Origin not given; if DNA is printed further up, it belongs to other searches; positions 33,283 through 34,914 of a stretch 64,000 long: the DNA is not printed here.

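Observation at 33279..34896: XRE-HTH/TPR regulator tightly coupled to a 31-codon hydrophobic pre-peptide ORF: candidate RRNPP/Rgg-like peptide-signalling cassette outside Firmicutes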

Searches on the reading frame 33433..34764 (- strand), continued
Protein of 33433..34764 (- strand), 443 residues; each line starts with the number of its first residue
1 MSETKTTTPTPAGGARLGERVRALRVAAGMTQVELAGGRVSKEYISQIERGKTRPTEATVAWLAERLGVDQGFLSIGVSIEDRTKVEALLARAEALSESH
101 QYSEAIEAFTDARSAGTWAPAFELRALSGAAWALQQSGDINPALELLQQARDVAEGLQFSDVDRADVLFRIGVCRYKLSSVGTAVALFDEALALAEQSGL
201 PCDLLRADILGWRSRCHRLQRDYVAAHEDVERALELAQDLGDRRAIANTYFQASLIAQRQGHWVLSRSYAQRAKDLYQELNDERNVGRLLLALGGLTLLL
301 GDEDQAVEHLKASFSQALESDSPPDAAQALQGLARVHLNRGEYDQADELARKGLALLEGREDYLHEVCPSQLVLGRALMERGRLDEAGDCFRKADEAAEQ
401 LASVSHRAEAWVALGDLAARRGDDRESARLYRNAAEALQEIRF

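Call 30: fold_search(model_id=the predicted structure, library=pdb)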
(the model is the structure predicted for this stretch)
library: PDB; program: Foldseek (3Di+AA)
matches with E <= 10: 1721; with E <= 0.001: 428
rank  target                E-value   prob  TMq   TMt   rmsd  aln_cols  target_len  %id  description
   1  5a7d_H                1.9e-10  1.00  0.53  0.65   5.8       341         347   20  Tetrameric assembly of LGN with Inscuteable (released 2016-08-03)
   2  6hc2_S                2.6e-10  1.00  0.63  0.75   4.2       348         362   19  Crystal structure of NuMA/LGN hetero-hexamers (released 2019-05-29)
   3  9qhb                  4.7e-10  1.00  0.47  0.71   5.2       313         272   26  Crystal structure of 16-repeat CTPR protein with eliminated coordination sites (released 2025-10-22)
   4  4wne_A                5.7e-10  1.00  0.63  0.83   3.6       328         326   18  Crystal structure of the TPR domain of LGN in complex with Frmpd4/Preso1 at 2.0 Angstrom resolution (released 2015-09-16)
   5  3sf4_A                5.7e-10  1.00  0.58  0.71   5.3       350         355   20  Crystal structure of the complex between the conserved cell polarity proteins Inscuteable and LGN (released 2011-11-23)
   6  6hc2_E                6.0e-10  1.00  0.61  0.72   4.7       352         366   19  Crystal structure of NuMA/LGN hetero-hexamers (released 2019-05-29)
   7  5a7d_C                6.0e-10  1.00  0.57  0.70   5.2       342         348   20  Tetrameric assembly of LGN with Inscuteable (released 2016-08-03)
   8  6hc2_C                6.7e-10  1.00  0.62  0.74   4.2       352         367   20  Crystal structure of NuMA/LGN hetero-hexamers (released 2019-05-29)
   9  5a7d_B                7.9e-10  1.00  0.56  0.68   5.3       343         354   20  Tetrameric assembly of LGN with Inscuteable (released 2016-08-03)
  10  6hc2_A                8.2e-10  1.00  0.61  0.73   4.5       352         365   19  Crystal structure of NuMA/LGN hetero-hexamers (released 2019-05-29)
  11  3sf4_C                8.9e-10  1.00  0.60  0.74   4.8       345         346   20  Crystal structure of the complex between the conserved cell polarity proteins Inscuteable and LGN (released 2011-11-23)
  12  5a7d_F                8.9e-10  1.00  0.54  0.66   5.8       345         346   20  Tetrameric assembly of LGN with Inscuteable (released 2016-08-03)
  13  8chy                  9.2e-10  1.00  0.43  0.63   6.2       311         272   25  Crystal structure of an 8-repeat consensus TPR superhelix with Zinc. (released 2024-02-21)
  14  4a1s_B                1.0e-09  1.00  0.58  0.73   4.2       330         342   21  Crystallographic structure of the Pins:Insc complex (released 2012-03-28)
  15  4g2v_A                1.1e-09  1.00  0.56  0.74   5.0       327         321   21  Structure complex of LGN binding with FRMPD1 (released 2013-01-23)
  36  3u3w_A                1.7e-07  1.00  0.44  0.66   7.1       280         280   15  Crystal Structure of Bacillus thuringiensis PlcR in complex with the peptide PapR7 and DNA (released 2013-01-09)
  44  4gyo_A                5.0e-07  1.00  0.49  0.59   8.9       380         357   15  Crystal Structure of Rap Protein Complexed with Competence and Sporulation Factor (released 2013-04-03)
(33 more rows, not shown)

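Call 52: search_protein_representatives(protein=window:33433-34764:-)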
Query: 443 residues. Proteins with E-value up to 0.001 (for the whole library): 26688; up to 1e-10: 2670; up to 1e-30: 241. The best 150 are listed.
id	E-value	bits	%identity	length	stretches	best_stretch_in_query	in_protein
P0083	4.8e-224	760.5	83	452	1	1-443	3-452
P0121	1.8e-130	452.3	56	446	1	16-443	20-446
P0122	4.6e-111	388.4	49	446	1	8-440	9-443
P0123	4.4e-110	385.2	50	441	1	16-438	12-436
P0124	4.0e-104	365.5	47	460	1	16-440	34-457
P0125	2.8e-100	352.9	50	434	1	13-440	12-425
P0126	1.1e-96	341.0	47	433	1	17-440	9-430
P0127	1.2e-96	341.0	61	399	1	8-306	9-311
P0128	1.5e-96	340.6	44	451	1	16-443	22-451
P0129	6.3e-95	335.3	45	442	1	6-440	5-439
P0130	2.1e-94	333.6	46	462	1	6-442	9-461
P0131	5.5e-94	332.2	66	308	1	79-361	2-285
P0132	1.0e-90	321.4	52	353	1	17-335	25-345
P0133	1.2e-90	321.2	63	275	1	168-443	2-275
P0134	1.5e-89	317.5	50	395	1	85-443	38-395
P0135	2.3e-88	313.6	42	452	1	7-443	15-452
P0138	5.1e-86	305.9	43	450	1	17-443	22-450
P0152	3.7e-72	260.3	41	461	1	14-443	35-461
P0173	9.1e-64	232.7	35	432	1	17-438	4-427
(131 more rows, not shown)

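Call 53: find_encoding_contigs(protein=P0122, flank=3000, max_places=3)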
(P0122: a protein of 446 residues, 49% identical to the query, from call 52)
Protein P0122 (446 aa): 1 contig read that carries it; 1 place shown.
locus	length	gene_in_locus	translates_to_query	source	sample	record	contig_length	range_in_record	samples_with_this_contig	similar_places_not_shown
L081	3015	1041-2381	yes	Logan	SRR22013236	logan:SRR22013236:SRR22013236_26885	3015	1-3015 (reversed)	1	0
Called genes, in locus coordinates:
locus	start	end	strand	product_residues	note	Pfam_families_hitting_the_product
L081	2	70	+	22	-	?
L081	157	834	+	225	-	PF22435:MRM3-like_sub_bind, PF00588:SpoU_methylase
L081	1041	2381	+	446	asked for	PF01381:HTH_3, PF13560:HTH_31, PF07719:TPR_2 (faint), PF00515:TPR_1 (faint), PF13424:TPR_12 (weak), PF14938:SNAP (weak), PF13424:TPR_12, PF17874:TPR_MalT (weak), +1 more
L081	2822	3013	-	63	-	?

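Call 57: find_encoding_contigs(protein=P0121, flank=3000, max_places=2)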
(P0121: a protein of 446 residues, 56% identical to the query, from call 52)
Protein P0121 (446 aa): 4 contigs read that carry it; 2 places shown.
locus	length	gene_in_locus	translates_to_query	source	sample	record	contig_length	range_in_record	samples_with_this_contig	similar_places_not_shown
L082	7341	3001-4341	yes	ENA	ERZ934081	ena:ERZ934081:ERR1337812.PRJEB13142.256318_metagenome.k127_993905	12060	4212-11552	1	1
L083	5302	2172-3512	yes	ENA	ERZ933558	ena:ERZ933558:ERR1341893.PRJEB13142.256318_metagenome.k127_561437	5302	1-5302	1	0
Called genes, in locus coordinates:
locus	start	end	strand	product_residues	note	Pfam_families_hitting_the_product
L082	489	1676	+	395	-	PF01590:GAF, PF13185:GAF_2, PF07730:HisKA_3, PF02518:HATPase_c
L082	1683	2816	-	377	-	PF18989:DUF5722 (weak)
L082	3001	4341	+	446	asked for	PF01381:HTH_3 (weak), PF12844:HTH_19, PF13560:HTH_31, PF13432:TPR_16 (faint), PF00515:TPR_1 (faint), PF07719:TPR_2 (faint), PF13181:TPR_8 (faint), PF13424:TPR_12, +2 more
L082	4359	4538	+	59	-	-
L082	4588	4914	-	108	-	-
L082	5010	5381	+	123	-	PF01250:Ribosomal_S6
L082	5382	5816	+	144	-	PF00436:SSB, PF22657:SSB_1 (weak)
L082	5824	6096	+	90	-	PF01084:Ribosomal_S18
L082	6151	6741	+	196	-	PF01281:Ribosomal_L9_N, PF03948:Ribosomal_L9_C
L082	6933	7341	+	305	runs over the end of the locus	?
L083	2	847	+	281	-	?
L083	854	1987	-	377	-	PF18989:DUF5722 (weak)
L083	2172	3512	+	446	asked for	PF01381:HTH_3 (weak), PF12844:HTH_19, PF13560:HTH_31, PF13432:TPR_16 (faint), PF00515:TPR_1 (faint), PF07719:TPR_2 (faint), PF13181:TPR_8 (faint), PF13424:TPR_12, +2 more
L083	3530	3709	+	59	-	-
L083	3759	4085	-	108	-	-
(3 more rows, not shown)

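Call 58: find_encoding_contigs(protein=P0128, flank=3000, max_places=2)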
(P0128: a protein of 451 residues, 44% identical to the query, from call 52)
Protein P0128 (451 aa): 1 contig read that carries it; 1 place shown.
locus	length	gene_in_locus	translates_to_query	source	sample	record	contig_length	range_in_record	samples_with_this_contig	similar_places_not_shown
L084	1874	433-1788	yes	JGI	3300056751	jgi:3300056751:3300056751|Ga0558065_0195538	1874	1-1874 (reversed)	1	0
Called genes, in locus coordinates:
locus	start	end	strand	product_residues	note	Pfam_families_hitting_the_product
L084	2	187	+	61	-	?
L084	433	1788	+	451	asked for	PF01381:HTH_3, PF12844:HTH_19 (weak), PF13560:HTH_31, PF13424:TPR_12, PF17874:TPR_MalT, PF13424:TPR_12 (weak), PF13432:TPR_16 (weak), PF13424:TPR_12 (weak), +9 more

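Call 59: find_encoding_contigs(protein=P0124, flank=3000, max_places=2)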
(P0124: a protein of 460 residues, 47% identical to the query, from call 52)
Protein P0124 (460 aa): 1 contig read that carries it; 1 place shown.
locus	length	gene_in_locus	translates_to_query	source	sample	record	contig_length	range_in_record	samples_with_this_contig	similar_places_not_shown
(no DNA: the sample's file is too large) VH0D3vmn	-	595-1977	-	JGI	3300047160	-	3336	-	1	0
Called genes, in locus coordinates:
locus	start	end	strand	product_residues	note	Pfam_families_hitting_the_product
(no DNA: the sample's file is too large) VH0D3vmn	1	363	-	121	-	?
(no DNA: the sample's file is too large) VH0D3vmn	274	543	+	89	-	-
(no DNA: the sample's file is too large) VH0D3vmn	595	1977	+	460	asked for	PF01381:HTH_3, PF13560:HTH_31, PF13424:TPR_12 (weak), PF13432:TPR_16 (weak), PF00515:TPR_1 (weak), PF07719:TPR_2 (weak), PF17874:TPR_MalT, PF13424:TPR_12 (weak), +7 more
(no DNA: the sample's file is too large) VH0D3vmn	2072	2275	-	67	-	-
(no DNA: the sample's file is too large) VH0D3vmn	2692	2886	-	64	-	-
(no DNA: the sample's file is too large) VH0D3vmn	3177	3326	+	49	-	-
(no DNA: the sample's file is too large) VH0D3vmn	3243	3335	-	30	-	?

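Call 60: find_encoding_contigs(protein=P0173, flank=3000, max_places=2)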
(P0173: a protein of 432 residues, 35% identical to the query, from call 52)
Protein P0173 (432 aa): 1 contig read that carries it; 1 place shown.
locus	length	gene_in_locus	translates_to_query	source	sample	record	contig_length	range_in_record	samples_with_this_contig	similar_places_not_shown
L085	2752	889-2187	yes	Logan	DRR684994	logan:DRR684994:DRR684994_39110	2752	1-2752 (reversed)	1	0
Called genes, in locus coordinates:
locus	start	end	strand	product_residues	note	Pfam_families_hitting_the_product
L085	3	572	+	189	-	?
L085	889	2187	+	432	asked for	PF01381:HTH_3, PF12844:HTH_19 (faint), PF13560:HTH_31, PF00515:TPR_1 (faint), PF17874:TPR_MalT (weak), PF14938:SNAP (weak), PF17874:TPR_MalT, PF13424:TPR_12, +4 more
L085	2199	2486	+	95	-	PF09851:SHOCT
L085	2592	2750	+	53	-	?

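Call 63: find_encoding_contigs(protein=P0135, flank=3000, max_places=2)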
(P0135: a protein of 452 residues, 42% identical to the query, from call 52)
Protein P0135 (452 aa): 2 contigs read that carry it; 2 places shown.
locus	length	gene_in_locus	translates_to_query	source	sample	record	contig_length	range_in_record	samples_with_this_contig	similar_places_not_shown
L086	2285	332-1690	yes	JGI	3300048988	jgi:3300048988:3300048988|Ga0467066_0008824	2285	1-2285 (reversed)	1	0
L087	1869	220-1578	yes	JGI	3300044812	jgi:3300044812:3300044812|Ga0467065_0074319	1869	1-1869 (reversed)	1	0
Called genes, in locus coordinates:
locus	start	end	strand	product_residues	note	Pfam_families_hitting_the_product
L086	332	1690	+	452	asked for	PF01381:HTH_3, PF12844:HTH_19, PF13560:HTH_31, PF13432:TPR_16 (faint), PF00515:TPR_1 (faint), PF13424:TPR_12 (weak), PF17874:TPR_MalT, PF13424:TPR_12, +3 more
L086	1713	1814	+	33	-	-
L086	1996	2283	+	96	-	?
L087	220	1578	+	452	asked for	PF01381:HTH_3, PF12844:HTH_19, PF13560:HTH_31, PF13432:TPR_16 (faint), PF00515:TPR_1 (faint), PF13424:TPR_12 (weak), PF17874:TPR_MalT, PF13424:TPR_12, +3 more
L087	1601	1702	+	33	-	-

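Call 64: find_encoding_contigs(protein=P0138, flank=3000, max_places=2)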
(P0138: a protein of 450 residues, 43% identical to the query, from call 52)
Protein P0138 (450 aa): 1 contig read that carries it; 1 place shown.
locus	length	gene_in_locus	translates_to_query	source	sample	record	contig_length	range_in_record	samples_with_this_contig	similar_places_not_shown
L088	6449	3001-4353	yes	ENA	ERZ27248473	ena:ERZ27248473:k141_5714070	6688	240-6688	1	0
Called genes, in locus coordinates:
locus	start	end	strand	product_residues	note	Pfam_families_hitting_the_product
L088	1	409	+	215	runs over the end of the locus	?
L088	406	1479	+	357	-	PF04055:Radical_SAM, PF06969:HemN_C (weak)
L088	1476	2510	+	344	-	PF01628:HrcA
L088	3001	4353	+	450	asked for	PF07719:TPR_2 (faint), PF13181:TPR_8 (faint), PF13428:TPR_14 (faint), PF17874:TPR_MalT, PF13424:TPR_12, PF17874:TPR_MalT (weak), PF13424:TPR_12, PF13432:TPR_16 (weak), +2 more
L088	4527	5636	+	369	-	PF00226:DnaJ, PF01556:DnaJ_C, PF00684:DnaJ_CXXCXGXG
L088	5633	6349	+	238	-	PF06325:PrmA, PF05175:MTS, PF13649:Methyltransf_25 (weak)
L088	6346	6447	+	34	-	?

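Call 65: find_encoding_contigs(protein=P0130, flank=3000, max_places=2)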
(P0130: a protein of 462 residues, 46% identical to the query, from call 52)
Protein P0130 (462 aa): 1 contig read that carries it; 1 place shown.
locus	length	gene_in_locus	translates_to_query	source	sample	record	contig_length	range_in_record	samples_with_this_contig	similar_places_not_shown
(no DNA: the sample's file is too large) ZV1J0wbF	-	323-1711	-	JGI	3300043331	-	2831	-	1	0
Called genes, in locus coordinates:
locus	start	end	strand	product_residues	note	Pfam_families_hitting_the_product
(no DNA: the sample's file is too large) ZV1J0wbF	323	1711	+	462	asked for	PF01381:HTH_3, PF12844:HTH_19 (weak), PF13560:HTH_31, PF13432:TPR_16 (faint), PF17874:TPR_MalT (faint), PF07719:TPR_2 (faint), PF13181:TPR_8 (faint), PF13424:TPR_12 (weak)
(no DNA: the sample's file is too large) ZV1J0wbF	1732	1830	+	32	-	-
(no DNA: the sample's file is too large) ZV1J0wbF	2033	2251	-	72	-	-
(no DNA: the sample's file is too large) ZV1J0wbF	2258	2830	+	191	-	?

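Call 67: find_encoding_contigs(protein=P0123, flank=3000, max_places=2)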
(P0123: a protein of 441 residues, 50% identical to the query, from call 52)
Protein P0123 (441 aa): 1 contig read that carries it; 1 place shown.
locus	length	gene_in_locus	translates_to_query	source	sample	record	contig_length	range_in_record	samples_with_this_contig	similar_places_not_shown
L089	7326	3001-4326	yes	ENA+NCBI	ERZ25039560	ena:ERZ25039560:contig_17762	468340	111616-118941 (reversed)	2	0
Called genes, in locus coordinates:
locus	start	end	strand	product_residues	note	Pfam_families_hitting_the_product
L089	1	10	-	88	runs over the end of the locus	-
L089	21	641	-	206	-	PF07690:MFS_1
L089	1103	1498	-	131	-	PF07690:MFS_1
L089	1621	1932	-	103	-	PF03083:MtN3_slv (weak)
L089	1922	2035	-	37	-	-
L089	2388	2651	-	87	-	-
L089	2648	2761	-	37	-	-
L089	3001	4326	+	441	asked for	PF12844:HTH_19 (weak), PF13560:HTH_31, PF01381:HTH_3, PF07719:TPR_2 (faint), PF13181:TPR_8 (faint), PF14938:SNAP (faint), PF13424:TPR_12, PF17874:TPR_MalT (weak), +1 more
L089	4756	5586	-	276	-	PF11856:DUF3376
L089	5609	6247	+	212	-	PF01243:PNPOx_N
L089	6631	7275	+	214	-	-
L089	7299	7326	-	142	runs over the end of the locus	-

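Call 68: find_encoding_contigs(protein=P0125, flank=3000, max_places=2)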
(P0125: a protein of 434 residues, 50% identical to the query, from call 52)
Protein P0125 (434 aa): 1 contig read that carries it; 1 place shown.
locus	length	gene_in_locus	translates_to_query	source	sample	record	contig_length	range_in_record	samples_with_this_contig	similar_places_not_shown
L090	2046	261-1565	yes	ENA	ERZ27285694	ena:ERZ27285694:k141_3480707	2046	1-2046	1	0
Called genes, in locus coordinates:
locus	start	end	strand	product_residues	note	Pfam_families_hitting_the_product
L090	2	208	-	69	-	?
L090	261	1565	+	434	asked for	PF01381:HTH_3, PF12844:HTH_19 (weak), PF13560:HTH_31, PF13424:TPR_12 (weak), PF14938:SNAP (weak), PF13424:TPR_12, PF17874:TPR_MalT, PF13424:TPR_12, +5 more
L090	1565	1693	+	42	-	-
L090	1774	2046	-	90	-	?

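Call 69: find_encoding_contigs(protein=P0152, flank=3000, max_places=2)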
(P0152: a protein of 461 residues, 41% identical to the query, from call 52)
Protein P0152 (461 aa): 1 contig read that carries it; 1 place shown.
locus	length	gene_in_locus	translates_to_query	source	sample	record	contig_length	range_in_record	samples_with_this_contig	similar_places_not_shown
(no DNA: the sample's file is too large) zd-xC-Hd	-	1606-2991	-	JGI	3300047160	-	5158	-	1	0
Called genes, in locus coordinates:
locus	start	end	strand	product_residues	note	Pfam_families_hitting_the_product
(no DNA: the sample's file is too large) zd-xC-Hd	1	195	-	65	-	?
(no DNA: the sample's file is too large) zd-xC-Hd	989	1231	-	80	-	-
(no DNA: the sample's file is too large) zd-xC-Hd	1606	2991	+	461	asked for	PF01381:HTH_3, PF17874:TPR_MalT (faint), PF13424:TPR_12 (weak)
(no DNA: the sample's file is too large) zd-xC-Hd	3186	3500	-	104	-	PF13683:rve_3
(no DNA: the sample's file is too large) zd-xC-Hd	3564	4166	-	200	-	PF13011:LZ_Tnp_IS481, PF13384:HTH_23 (weak), PF13518:HTH_28 (weak), PF13565:HTH_32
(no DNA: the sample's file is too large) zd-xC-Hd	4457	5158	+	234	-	?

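Call 75: search_solved_structures(query=A1, max_evalue=0.01)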
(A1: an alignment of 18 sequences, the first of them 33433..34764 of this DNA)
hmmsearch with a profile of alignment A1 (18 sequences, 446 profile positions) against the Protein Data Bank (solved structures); distinct sequences matched with E-value up to 0.01: 42.
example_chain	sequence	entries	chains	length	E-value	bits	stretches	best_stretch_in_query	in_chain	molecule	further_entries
8bu0_A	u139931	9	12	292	6.5e-13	51.9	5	297-439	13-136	Consensus tetratricopeptide repeat protein | Crystal structure of an 8-repeat consensus TPR superhelix with Zinc. | Monomer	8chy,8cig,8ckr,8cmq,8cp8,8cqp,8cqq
9qhb_A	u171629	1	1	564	6e-11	45.4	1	168-439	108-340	Engineered tetratricopeptide repeat protein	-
7t5u_A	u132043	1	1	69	9.1e-07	31.6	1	13-75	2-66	Helix-turn-helix domain-containing protein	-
7obi_A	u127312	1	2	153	1.7e-06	30.7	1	210-363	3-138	CTPR-rv4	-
9qhc_A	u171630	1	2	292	4.9e-06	29.2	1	221-439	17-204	Engineered tetratricopeptide repeat protein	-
5a7d_B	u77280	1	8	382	5.7e-06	29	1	234-359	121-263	PINS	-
7n1n_B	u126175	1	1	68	6.6e-06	28.8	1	18-78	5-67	ComR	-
7ai4_A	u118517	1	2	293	1.3e-05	27.9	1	125-356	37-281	Isoform C of Kinesin light chain 1,Isoform C of Kinesin light chain 1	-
7n10_B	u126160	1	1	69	2.5e-05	26.9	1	18-76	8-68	ComR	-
9sf2_A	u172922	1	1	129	2.5e-05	26.9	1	18-77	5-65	Transcriptional regulator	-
6rnz_A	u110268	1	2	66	4.1e-05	26.2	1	17-79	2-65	HTH-type transcriptional regulator DdrOC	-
4a1s_A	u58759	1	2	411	4.7e-05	26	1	234-359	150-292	PARTNER OF INSCUTEABLE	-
8ch0_A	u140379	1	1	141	9.2e-05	25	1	297-439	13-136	Consensus tetratricopeptide repeat protein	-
2fo7_A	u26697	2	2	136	0.00011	24.8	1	300-439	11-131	SYNTHETIC CONSENSUS TPR PROTEIN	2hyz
8tac_A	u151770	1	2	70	0.00014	24.4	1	11-72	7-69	DBP48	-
4gyo_A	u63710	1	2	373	0.0026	20.3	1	215-402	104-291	Response regulator aspartate phosphatase J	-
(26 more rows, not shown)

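Call 83: find_related_loci(query=A1, collection=viral_contigs, flank=2000)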
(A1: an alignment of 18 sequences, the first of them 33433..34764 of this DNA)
Query A1 (443 aa) in viral_contigs; peptide patterns used: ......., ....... (x = any residue, [..] = any of these).
56 stretches matched a pattern; 2 encode a relative of the query (tblastn E <= 1e-3); 2 distinct loci.
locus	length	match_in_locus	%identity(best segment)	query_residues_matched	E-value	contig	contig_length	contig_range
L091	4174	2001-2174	41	13-69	2e-7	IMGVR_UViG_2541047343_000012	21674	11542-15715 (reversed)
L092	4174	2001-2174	41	13-69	4e-6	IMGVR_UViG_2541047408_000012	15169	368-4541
